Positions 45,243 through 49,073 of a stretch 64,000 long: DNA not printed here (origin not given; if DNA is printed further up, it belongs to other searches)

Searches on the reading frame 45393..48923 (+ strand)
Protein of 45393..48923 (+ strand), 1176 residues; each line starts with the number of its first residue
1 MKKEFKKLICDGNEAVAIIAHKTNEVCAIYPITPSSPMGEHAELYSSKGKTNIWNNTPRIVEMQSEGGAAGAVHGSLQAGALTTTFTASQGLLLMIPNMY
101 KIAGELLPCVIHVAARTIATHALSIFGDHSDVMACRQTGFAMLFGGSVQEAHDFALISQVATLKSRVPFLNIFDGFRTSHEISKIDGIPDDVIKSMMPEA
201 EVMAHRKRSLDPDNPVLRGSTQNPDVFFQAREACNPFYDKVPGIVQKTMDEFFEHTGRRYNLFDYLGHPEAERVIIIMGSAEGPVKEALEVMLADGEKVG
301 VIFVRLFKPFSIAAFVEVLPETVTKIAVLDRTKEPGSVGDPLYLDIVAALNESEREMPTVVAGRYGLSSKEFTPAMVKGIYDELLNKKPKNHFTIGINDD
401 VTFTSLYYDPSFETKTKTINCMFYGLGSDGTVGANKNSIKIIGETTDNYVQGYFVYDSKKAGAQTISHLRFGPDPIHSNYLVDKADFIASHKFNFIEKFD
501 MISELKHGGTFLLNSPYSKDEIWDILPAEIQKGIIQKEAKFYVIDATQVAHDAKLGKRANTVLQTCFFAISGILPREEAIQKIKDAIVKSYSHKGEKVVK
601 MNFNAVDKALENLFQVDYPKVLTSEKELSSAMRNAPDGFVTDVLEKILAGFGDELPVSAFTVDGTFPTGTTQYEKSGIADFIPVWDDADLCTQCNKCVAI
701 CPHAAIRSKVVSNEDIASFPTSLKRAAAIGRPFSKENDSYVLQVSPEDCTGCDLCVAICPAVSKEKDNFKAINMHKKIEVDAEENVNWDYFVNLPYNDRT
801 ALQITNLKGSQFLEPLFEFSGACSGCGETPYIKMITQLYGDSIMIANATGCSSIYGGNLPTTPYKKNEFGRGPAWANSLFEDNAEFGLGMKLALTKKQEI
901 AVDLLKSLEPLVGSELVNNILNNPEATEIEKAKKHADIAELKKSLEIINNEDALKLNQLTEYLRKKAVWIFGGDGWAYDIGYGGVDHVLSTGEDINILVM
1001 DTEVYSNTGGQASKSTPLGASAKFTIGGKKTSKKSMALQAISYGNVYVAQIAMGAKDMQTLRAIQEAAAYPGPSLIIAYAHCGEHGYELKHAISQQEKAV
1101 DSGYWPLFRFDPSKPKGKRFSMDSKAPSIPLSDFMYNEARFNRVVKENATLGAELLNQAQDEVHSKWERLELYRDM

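Call 75: search_protein_families(library=pfam, proteins=[window:45393-48923:+], max_evalue=0.00001)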
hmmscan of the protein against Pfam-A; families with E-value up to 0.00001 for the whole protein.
window:45393-48923:+ (1176 aa): 13 families
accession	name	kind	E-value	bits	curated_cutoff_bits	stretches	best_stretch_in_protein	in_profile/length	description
PF01855.24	POR_N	-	5.3e-78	262.4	27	1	22-249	5-230/231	Pyruvate flavodoxin/ferredoxin oxidoreductase, thiamine diP-bdg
PF01558.24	POR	-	1.2e-30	107.4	27.4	1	427-611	1-173/173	Pyruvate ferredoxin/flavodoxin oxidoreductase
PF10371.14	EKR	-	1.2e-19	70.3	27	1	632-679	9-55/55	Domain of unknown function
PF17147.9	PFOR_II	-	9.3e-12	45.6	27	1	271-363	1-91/102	Pyruvate:ferredoxin oxidoreductase core domain II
PF12838.12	Fer4_7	-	6.3e-10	39.8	27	1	691-761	2-50/52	4Fe-4S dicluster domain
PF12837.12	Fer4_6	-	9.3e-09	35.3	25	0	687-706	5-24/24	4Fe-4S binding domain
PF02775.26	TPP_enzyme_C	-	3e-08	34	21.9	1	965-1077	46-150/151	Thiamine pyrophosphate enzyme, C-terminal TPP binding domain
PF14697.11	Fer4_21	-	3.6e-08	33.9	35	0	740-761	32-53/59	4Fe-4S dicluster domain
PF13484.11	Fer4_16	-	4.2e-08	34.3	30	1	691-761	2-65/66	4Fe-4S double cluster binding domain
PF13183.11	Fer4_8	-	4.8e-08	33.9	27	0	747-827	3-58/68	4Fe-4S dicluster domain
PF00037.32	Fer4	-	1.6e-07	31.3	21.1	0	686-707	3-24/24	4Fe-4S binding domain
PF13237.11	Fer4_10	-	2.1e-07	31.2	25.5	1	684-760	2-53/53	4Fe-4S dicluster domain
PF13187.11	Fer4_9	-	3.4e-07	30.6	27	0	691-761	2-49/52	4Fe-4S dicluster domain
